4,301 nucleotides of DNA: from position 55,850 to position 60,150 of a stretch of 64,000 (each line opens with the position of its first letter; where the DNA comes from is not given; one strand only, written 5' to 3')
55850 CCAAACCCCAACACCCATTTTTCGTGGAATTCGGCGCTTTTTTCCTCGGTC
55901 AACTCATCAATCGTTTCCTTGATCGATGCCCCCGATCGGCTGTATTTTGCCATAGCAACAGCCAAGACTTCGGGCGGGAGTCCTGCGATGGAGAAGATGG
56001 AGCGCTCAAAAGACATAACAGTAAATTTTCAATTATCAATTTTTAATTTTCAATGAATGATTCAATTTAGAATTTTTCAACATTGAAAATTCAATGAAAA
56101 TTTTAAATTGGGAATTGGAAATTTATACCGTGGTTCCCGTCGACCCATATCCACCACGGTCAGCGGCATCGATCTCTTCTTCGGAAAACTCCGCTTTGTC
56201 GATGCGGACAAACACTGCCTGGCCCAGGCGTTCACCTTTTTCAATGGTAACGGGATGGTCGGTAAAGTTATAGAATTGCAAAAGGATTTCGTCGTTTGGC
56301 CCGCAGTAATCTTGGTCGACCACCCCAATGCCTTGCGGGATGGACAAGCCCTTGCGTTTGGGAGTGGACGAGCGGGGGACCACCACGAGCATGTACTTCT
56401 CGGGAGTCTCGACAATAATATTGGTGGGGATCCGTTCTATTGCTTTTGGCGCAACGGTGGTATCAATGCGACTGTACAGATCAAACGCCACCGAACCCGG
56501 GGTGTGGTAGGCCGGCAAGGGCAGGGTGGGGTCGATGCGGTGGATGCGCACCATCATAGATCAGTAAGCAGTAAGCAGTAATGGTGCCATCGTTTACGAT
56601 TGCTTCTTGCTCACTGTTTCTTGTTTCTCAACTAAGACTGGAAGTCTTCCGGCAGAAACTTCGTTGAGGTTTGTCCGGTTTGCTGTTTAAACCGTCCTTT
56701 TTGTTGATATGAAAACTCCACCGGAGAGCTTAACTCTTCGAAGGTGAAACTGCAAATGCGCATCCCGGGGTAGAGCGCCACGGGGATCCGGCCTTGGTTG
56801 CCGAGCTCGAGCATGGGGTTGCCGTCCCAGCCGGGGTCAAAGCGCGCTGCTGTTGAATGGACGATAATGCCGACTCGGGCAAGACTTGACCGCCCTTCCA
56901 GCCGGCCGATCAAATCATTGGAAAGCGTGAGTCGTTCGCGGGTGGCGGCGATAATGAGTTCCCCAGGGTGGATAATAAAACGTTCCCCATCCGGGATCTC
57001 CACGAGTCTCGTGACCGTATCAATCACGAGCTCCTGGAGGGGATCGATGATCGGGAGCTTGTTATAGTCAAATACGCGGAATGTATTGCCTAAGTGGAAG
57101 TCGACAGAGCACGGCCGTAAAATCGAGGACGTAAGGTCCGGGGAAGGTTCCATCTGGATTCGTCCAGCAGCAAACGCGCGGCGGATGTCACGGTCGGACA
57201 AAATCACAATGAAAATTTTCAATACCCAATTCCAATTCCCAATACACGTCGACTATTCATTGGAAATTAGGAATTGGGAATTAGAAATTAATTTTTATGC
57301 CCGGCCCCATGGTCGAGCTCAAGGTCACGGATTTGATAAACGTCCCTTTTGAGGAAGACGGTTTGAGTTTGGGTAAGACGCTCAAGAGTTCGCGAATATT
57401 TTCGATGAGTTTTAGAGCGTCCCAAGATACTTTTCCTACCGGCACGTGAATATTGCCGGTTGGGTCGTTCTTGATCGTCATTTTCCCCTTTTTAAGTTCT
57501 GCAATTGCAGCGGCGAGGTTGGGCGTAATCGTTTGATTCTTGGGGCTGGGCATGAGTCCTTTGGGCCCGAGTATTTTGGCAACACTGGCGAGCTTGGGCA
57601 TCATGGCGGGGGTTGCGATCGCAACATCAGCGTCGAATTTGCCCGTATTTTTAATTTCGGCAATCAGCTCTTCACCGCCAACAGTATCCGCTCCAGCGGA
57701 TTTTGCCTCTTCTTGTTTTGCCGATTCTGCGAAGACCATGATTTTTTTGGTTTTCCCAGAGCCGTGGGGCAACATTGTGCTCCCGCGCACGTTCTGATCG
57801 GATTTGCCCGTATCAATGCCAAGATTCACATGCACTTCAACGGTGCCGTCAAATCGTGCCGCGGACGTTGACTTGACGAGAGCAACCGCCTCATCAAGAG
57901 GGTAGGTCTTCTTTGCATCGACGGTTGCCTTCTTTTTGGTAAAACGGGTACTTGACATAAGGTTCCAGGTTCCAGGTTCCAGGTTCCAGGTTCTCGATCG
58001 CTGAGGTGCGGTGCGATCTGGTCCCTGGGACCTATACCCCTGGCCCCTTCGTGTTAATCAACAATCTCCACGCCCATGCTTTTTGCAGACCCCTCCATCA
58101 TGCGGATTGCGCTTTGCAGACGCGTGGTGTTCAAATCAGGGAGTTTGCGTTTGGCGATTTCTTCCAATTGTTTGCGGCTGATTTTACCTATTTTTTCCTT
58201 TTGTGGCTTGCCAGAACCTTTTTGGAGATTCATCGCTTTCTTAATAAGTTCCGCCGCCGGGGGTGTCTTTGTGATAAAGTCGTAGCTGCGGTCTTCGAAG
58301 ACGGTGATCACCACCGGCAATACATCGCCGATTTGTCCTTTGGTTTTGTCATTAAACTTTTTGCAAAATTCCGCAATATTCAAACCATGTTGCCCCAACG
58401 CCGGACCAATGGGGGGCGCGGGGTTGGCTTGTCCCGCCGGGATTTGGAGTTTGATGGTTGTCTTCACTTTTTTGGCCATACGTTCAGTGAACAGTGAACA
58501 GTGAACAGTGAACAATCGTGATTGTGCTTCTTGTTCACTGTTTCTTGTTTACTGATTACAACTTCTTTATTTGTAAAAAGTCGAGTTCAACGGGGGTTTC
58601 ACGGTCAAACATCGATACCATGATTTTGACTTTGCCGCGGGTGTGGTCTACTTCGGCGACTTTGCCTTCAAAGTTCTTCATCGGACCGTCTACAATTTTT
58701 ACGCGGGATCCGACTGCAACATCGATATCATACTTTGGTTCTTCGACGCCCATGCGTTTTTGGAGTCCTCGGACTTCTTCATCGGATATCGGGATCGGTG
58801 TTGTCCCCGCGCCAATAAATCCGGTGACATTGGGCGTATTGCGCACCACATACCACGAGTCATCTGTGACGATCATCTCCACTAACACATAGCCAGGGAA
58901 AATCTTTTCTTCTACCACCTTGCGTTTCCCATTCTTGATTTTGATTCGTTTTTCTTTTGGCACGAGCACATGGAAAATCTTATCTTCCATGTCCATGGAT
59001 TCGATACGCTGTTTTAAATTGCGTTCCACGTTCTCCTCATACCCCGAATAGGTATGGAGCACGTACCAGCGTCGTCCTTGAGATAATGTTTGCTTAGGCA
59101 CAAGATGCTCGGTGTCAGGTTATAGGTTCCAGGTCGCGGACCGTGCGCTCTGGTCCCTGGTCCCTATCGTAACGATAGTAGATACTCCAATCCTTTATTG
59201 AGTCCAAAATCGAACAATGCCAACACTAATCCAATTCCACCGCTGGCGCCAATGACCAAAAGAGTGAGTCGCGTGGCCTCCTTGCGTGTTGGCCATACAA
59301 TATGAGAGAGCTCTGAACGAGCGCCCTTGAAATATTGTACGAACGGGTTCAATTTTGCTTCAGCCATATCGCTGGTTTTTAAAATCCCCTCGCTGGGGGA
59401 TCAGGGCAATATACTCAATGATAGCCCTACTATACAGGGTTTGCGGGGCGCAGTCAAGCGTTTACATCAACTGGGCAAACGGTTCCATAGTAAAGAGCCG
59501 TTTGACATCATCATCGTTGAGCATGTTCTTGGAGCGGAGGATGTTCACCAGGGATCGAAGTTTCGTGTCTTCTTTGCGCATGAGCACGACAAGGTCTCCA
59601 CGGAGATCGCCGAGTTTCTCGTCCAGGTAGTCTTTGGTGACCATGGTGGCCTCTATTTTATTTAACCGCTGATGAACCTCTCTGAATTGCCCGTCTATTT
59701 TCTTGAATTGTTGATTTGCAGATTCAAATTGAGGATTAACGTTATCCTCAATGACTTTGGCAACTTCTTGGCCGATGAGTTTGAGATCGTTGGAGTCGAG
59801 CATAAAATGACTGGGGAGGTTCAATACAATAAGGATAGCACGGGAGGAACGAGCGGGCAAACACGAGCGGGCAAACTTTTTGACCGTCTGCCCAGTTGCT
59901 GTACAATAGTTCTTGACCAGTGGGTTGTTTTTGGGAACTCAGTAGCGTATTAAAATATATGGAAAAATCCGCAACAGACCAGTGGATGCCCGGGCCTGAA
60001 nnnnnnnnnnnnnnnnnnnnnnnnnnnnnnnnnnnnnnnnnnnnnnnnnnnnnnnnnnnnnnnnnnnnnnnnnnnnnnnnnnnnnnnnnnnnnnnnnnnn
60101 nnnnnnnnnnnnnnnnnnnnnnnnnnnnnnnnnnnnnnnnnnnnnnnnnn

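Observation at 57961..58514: Heptanucleotide tandem repeats directly upstream of rplA, rplK, dut and nusG, and inside pgm and gatB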

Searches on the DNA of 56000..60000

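Call 102: search_with_rna_model(model_id=R1, source=window, start=56000, end=60000, filters=off, max_evalue=10, show_alignments=3)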
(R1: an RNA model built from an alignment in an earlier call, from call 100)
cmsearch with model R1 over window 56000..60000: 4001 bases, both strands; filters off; matches with E-value up to 10: 8.
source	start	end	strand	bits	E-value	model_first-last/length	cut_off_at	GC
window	56361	56388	-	6.6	0.87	1-37/37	no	0.71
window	57774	57792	-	5.6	1.7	1-37/37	no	0.63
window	56128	56157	+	4.2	3.9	1-37/37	no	0.63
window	58864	58885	+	4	4.6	1-37/37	no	0.45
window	56965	57005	-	3.9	4.7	1-37/37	no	0.51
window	57091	57114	-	3.7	5.3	1-37/37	no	0.54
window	59562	59589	-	3.7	5.6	1-37/37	no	0.5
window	58521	58540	-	2.8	9.5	1-37/37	no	0.4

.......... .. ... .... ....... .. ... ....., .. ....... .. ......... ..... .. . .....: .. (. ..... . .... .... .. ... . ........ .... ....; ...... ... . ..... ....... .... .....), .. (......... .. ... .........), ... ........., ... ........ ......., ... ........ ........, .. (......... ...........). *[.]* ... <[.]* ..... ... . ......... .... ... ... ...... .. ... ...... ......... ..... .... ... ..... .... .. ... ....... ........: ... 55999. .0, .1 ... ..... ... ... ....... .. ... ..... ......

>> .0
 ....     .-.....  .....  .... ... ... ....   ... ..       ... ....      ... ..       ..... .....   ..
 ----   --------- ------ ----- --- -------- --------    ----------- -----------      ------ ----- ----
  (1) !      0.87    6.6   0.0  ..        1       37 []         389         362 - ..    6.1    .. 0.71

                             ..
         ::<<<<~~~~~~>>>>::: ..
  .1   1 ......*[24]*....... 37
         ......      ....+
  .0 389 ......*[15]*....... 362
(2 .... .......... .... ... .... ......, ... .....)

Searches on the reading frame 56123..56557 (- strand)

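Call 76: search_protein_families(library=pfam, proteins=[window:56123-56557:-])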
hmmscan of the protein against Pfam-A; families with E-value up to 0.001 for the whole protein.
window:56123-56557:- (144 aa): 3 families
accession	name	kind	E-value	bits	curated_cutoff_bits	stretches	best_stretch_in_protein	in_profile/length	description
PF00692.24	dUTPase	-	2.3e-22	79.6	22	1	13-139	4-125/129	dUTPase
PF22769.1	DCD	-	1.1e-06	29.2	27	1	48-118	86-152/153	dCTP deaminase-like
PF04797.18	Herpes_ORF11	-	2.6e-05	23.7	27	1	86-124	315-353/375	Herpesvirus dUTPase protein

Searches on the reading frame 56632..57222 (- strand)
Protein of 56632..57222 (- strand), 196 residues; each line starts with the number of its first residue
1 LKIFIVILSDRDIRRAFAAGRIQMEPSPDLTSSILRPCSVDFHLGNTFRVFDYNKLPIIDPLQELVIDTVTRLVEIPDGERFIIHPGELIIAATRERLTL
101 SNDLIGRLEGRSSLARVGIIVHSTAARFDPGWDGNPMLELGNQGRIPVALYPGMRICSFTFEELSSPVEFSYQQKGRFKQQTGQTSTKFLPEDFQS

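Call 76: search_protein_families(library=pfam, proteins=[window:56632-57222:-])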
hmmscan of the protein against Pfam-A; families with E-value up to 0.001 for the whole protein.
window:56632-57222:- (196 aa): 3 families
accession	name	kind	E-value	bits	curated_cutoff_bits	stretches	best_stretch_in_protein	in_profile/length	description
PF22769.1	DCD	-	9.8e-44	149.6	27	1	7-164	1-153/153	dCTP deaminase-like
PF06559.16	DCD_N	-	2.4e-05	24.7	21.4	1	7-155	4-154/164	2'-deoxycytidine 5'-triphosphate deaminase (DCD) N-terminal domain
PF00692.24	dUTPase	-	0.00066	19.9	22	1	82-168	24-107/129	dUTPase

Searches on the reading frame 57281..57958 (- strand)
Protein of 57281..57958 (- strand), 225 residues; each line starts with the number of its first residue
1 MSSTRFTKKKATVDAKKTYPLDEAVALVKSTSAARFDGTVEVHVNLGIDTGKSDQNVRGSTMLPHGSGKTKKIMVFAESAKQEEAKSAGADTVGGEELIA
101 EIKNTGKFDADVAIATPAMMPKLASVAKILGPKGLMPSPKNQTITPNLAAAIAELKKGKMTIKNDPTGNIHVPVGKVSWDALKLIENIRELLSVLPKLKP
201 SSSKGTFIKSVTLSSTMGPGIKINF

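Call 9: find_related_loci(query=window:57281-57958:-, collection=genome_contigs, flank=10000)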
Query window:57281-57958:- (225 aa) in genome_contigs; peptide patterns used: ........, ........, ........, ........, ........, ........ (x = any residue, [..] = any of these).
465 stretches matched a pattern; 113 encode a relative of the query (tblastn E <= 1e-3); the best 80 are kept; 80 distinct loci.
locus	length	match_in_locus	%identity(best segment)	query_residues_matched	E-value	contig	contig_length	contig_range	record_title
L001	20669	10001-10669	57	3-225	1e-83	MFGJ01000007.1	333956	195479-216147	MAG: Candidatus Falkowbacteria bacterium RIFOXYC2_FULL_36_12 rifoxyc2_full_scaffold_76, whole genome shotgun sequence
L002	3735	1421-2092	54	1-224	1e-82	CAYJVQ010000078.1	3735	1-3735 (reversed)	MAG TPA_asm: uncultured Gammaproteobacteria bacterium isolate ERP125453_co1_318 genome assembly, contig: NODE_35058_leng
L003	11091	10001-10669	56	1-223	1e-81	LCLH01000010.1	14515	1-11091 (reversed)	MAG: Candidatus Magasanikbacteria bacterium GW2011_GWC2_45_8 UX20_C0010, whole genome shotgun sequence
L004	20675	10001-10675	54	1-225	2e-81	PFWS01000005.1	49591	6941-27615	MAG: Candidatus Uhrbacteria bacterium CG_4_9_14_3_um_filter_36_7 CG_4_9_14_3_um_filter_150_scaffold_495_c, whole genome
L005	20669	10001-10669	57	1-223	5e-81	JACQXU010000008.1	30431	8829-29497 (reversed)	MAG: Candidatus Uhrbacteria bacterium isolate NC_groundwater_1523_Pr4_B-0.1um_41_4 SR1-18-B1_scaffold_117687, whole geno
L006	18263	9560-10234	53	1-225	4e-81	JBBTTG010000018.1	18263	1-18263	MAG: Patescibacteria group bacterium isolate H32-bin131_1 H32_bin131_1_000000000018, whole genome shotgun sequence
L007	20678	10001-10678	57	1-224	4e-80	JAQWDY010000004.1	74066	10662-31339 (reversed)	MAG: Patescibacteria group bacterium isolate STF2_62 NODE_613_length_74066_cov_17.513518_Sandtown_F2, whole genome shotg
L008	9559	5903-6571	54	1-223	4e-80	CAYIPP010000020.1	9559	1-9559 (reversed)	MAG TPA_asm: uncultured Gammaproteobacteria bacterium isolate ERP119705_co25_663 genome assembly, contig: NODE_6715_leng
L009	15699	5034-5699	57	3-223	1e-79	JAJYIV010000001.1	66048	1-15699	MAG: bacterium isolate DBS2-1.bin133 NODE_701_length_66048_cov_1.847803, whole genome shotgun sequence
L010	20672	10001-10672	55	1-224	1e-79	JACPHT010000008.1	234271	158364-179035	MAG: Candidatus Uhrbacteria bacterium isolate NC_groundwater_421_Ag_B-0.1um_41_26 GD18-4_B1_scaffold_1006349, whole geno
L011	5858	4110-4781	56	1-224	2e-79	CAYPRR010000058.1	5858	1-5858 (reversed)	MAG TPA_asm: uncultured Gammaproteobacteria bacterium isolate SRP062349_co5_16 genome assembly, contig: NODE_9145_length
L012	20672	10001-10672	54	1-224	1e-78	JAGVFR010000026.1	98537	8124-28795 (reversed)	MAG: bacterium isolate DeMMO2_27 c_000000025817, whole genome shotgun sequence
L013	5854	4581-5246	55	3-224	3e-78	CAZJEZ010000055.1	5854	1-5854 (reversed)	MAG TPA_asm: uncultured Gammaproteobacteria bacterium isolate binchicken_co326_60 genome assembly, contig: NODE_7893_len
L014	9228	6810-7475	56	3-224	1e-77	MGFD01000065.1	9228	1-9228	MAG: Candidatus Uhrbacteria bacterium RIFOXYB2_FULL_45_11 rifoxyb2_full_scaffold_8110, whole genome shotgun sequence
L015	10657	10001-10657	55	1-219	4e-77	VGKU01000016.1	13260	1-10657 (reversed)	MAG: Candidatus Parcubacteria bacterium isolate M_DeepCast_50m_m2_233 M_DeepCast_50m_m2_233_Ga0194121_10008263, whole ge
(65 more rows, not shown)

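Call 17: find_encoding_contigs(protein=window:57281-57958:-, flank=10000, max_places=10)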
Protein window:57281-57958:- (225 aa): no gene with exactly this product is on record in the collection.

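Call 19: find_homologous_proteins(query=window:57281-57958:-, max_evalue=1e-40)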
Query window:57281-57958:- (225 aa): 7622 proteins with E <= 1e-40 among 8000 candidates; the best 120 are listed.
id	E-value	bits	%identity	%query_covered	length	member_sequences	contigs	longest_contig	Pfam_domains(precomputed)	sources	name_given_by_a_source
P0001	8.4e-137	471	100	100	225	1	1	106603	PF00687.27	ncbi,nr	ncbi:50S ribosomal protein L1 [Candidatus Uhrbacteria bacterium]|nr:50S ribosomal protein L1 [Candid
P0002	3.3e-102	358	76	99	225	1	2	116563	PF00687.27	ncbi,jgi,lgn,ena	-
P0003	8.0e-102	357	75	99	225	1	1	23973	PF00687.27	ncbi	-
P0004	6.9e-101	354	74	99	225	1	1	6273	PF00687.27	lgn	-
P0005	1.0e-84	301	62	100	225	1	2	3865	PF00687.27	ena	-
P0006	1.9e-82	294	51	88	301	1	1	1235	PF00687.27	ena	-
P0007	1.8e-81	291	61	100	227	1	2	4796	PF00687.27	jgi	-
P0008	1.5e-80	288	62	99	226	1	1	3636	PF00687.27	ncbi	-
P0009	1.7e-80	288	62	100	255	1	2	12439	PF00687.27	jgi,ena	-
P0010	4.6e-80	286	60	100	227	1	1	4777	PF00687.27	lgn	-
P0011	5.6e-80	286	60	99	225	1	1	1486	PF00687.27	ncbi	-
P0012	2.7e-79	284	58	100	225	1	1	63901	PF00687.27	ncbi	ncbi:MAG: 50S ribosomal protein L1 [Candidatus Uhrbacteria bacterium]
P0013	2.9e-79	284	60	98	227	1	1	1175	PF00687.27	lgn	-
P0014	3.8e-79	283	58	99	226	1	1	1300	PF00687.27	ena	-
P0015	1.2e-78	282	60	98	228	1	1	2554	PF00687.27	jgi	jgi:large subunit ribosomal protein L1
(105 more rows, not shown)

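Call 20: find_encoding_contigs(protein=P0002, flank=10000, max_places=4)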
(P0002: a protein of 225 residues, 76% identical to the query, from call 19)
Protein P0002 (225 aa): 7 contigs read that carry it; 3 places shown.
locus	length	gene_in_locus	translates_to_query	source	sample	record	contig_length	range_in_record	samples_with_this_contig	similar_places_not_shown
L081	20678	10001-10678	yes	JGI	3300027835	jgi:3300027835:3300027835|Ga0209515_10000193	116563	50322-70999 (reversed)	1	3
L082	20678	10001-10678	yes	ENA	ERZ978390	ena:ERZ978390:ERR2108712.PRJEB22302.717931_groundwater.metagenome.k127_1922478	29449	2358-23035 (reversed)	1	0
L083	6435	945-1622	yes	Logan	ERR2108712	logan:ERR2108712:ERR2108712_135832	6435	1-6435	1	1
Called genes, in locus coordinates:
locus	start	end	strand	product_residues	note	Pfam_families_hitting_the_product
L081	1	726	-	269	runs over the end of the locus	PF00398:RrnaAD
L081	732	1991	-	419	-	PF11258:DUF3048, PF17479:DUF3048_C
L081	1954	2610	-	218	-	PF01386:Ribosomal_L25p, PF14693:Ribosomal_TL5_C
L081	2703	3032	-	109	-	-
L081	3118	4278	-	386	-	PF01098:FTSW_RODA_SPOVE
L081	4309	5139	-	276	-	-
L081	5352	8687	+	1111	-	PF02518:HATPase_c, PF00204:DNA_gyraseB, PF14890:Intein_splicing, PF01751:Toprim, PF00986:DNA_gyraseB_C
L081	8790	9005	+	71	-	PF00584:SecE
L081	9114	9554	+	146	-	PF02357:NusG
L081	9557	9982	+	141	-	PF03946:Ribosomal_L11_N, PF00298:Ribosomal_L11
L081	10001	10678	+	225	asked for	PF00687:Ribosomal_L1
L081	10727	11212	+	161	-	PF00383:dCMP_cyt_deam_1, PF14437:MafB19-deam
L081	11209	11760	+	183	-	PF13238:AAA_18, PF13207:AAA_17 (weak)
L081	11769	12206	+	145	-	PF00692:dUTPase, PF22769:DCD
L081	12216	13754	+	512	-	PF02511:Thy1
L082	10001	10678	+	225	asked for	PF00687:Ribosomal_L1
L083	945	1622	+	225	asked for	PF00687:Ribosomal_L1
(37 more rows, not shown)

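Call 21: find_encoding_contigs(protein=P0003, flank=10000, max_places=4)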
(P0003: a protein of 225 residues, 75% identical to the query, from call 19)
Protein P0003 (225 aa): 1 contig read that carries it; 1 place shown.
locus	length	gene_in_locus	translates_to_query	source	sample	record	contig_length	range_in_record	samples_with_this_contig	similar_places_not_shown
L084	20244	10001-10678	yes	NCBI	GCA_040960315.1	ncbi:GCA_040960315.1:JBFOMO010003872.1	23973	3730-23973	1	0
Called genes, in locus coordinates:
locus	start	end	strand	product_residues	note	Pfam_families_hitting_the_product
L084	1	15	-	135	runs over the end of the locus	-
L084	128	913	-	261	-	PF00398:RrnaAD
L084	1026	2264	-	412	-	PF11258:DUF3048, PF17479:DUF3048_C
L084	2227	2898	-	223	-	PF01386:Ribosomal_L25p, PF14693:Ribosomal_TL5_C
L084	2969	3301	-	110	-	-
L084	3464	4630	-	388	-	PF01098:FTSW_RODA_SPOVE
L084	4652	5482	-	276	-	-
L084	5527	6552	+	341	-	PF00294:PfkB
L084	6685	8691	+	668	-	PF02518:HATPase_c, PF00204:DNA_gyraseB, PF01751:Toprim, PF00986:DNA_gyraseB_C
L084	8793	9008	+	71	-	PF00584:SecE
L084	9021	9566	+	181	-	PF02357:NusG, PF00467:KOW (faint)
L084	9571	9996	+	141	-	PF03946:Ribosomal_L11_N, PF00298:Ribosomal_L11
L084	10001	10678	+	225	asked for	PF00687:Ribosomal_L1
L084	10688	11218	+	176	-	PF00383:dCMP_cyt_deam_1, PF14437:MafB19-deam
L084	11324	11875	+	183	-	PF13238:AAA_18, PF13207:AAA_17 (weak)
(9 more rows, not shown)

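Call 22: find_encoding_contigs(protein=P0004, flank=10000, max_places=4)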
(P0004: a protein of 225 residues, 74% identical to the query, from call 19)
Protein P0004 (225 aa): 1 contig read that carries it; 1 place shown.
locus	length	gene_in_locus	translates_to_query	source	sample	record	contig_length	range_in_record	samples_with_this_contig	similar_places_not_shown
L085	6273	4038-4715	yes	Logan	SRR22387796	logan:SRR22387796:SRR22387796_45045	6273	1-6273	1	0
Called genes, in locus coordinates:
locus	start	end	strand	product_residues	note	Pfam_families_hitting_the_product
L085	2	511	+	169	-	?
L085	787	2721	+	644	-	-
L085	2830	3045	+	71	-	PF00584:SecE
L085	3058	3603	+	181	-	PF02357:NusG, PF00467:KOW (faint)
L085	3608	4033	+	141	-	PF03946:Ribosomal_L11_N, PF00298:Ribosomal_L11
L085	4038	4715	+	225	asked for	PF00687:Ribosomal_L1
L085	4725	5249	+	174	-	PF00383:dCMP_cyt_deam_1, PF14437:MafB19-deam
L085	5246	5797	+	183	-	PF13238:AAA_18, PF13207:AAA_17 (weak)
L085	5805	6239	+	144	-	PF00692:dUTPase, PF22769:DCD (weak)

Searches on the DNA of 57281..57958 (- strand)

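Call 97: search_rna_families(source=L014, start=6600, end=6900, threshold=evalue, max_evalue=1)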
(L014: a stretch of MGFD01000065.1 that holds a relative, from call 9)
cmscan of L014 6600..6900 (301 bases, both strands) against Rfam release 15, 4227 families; matches with E-value up to 1: 13.
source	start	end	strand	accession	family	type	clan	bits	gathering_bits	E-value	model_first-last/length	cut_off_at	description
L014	6678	6747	-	RF01013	mir-577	Gene; miRNA;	-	37.5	100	1e-05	1-86/86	no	mir-577 microRNA precursor family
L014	6665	6761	-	RF03792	MIR6462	Gene; miRNA;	-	31.4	96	0.00068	1-119/119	no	MIR6462 microRNA precursor family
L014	6672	6761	-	RF04210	MIR8643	Gene; miRNA;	-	27.1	135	0.0014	16-135/150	no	MIR8643 microRNA precursor family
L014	6669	6764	-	RF03964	mir-H1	Gene; miRNA;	-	25.9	97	0.028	1-85/85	no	mir-H1 microRNA precursor family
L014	6657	6757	-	RF00766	mir-335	Gene; miRNA;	-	25.8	64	0.001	1-92/92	no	mir-335 microRNA precursor family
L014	6681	6752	-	RF03300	mir-3617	Gene; miRNA;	-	25.1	107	0.0055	1-79/79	no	mir-3617 microRNA precursor family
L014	6666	6759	-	RF04164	MIR1507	Gene; miRNA;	-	23.1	73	0.0044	1-107/107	no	MIR1507 microRNA precursor family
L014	6657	6747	-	RF01456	VrrA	Gene; antisense;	-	22.6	50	0.083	1-140/140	no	Vibrio regulatory RNA of OmpA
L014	6680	6746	+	RF03964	mir-H1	Gene; miRNA;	-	22.6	97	0.16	1-85/85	no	mir-H1 microRNA precursor family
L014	6681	6745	-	RF01896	mir-142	Gene; miRNA;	-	18.7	57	0.25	15-70/85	no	mir-142 microRNA precursor family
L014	6667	6759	+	RF04173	MIR847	Gene; miRNA;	-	18.6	184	0.12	1-164/164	no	MIR847 microRNA precursor family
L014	6667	6760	+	RF04164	MIR1507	Gene; miRNA;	-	17.4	73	0.25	1-107/107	no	MIR1507 microRNA precursor family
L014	6681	6745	+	RF01896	mir-142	Gene; miRNA;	-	17.4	57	0.54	15-70/85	no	mir-142 microRNA precursor family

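Call 100: build_rna_model(alignment_id=A7, structure=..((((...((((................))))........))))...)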
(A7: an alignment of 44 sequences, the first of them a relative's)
Model R1 built from alignment A7 (44 sequences, 48 columns); structure: as given.
model positions 37; base pairs 8; branch points 0; effective number of sequences 44; information 0.938 bits per position. Calibrated on 0.2 Mb of random sequence (short: E-values are rough).
structure used (alignment columns):
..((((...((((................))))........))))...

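Call 101: search_with_rna_model(model_id=R1, sources=[window, L081, L084, L085, L001, L003, L004, L006, L019, L024, L031, L038, L039, L043, L044], max_evalue=10, show_alignments=3)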
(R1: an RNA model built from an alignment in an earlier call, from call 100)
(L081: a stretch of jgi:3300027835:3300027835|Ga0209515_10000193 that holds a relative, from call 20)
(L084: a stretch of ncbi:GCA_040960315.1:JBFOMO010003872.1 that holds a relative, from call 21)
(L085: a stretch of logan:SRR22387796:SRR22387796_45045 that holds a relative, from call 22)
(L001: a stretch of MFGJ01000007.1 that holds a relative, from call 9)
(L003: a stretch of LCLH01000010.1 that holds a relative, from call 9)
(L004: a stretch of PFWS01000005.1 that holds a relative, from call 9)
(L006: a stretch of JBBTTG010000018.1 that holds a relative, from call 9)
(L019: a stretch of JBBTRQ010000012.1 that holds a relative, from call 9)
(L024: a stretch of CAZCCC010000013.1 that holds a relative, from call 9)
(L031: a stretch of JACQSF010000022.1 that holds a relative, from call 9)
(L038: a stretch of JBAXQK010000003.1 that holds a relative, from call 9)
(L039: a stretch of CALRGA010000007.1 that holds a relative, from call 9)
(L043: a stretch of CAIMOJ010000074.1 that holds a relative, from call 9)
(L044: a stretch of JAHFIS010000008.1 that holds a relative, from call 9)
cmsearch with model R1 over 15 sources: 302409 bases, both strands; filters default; matches with E-value up to 10: 9.
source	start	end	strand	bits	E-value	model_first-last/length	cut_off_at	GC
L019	9962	9995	+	31.5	1.2e-05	1-37/37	no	0.65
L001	9887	9923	+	30.1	2.8e-05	1-37/37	no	0.38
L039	9965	9996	+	29.4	4.4e-05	1-37/37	no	0.56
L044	32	63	+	27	0.00019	1-37/37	no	0.62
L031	9963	9995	+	25.2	0.00061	1-37/37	no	0.58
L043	9964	9994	+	19.2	0.025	1-37/37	no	0.58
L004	19627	19651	-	12.9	1.3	1-37/37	no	0.52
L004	19628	19652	+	12.5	1.7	1-37/37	no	0.52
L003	9923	9988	+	12.1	2.1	1-37/37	no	0.5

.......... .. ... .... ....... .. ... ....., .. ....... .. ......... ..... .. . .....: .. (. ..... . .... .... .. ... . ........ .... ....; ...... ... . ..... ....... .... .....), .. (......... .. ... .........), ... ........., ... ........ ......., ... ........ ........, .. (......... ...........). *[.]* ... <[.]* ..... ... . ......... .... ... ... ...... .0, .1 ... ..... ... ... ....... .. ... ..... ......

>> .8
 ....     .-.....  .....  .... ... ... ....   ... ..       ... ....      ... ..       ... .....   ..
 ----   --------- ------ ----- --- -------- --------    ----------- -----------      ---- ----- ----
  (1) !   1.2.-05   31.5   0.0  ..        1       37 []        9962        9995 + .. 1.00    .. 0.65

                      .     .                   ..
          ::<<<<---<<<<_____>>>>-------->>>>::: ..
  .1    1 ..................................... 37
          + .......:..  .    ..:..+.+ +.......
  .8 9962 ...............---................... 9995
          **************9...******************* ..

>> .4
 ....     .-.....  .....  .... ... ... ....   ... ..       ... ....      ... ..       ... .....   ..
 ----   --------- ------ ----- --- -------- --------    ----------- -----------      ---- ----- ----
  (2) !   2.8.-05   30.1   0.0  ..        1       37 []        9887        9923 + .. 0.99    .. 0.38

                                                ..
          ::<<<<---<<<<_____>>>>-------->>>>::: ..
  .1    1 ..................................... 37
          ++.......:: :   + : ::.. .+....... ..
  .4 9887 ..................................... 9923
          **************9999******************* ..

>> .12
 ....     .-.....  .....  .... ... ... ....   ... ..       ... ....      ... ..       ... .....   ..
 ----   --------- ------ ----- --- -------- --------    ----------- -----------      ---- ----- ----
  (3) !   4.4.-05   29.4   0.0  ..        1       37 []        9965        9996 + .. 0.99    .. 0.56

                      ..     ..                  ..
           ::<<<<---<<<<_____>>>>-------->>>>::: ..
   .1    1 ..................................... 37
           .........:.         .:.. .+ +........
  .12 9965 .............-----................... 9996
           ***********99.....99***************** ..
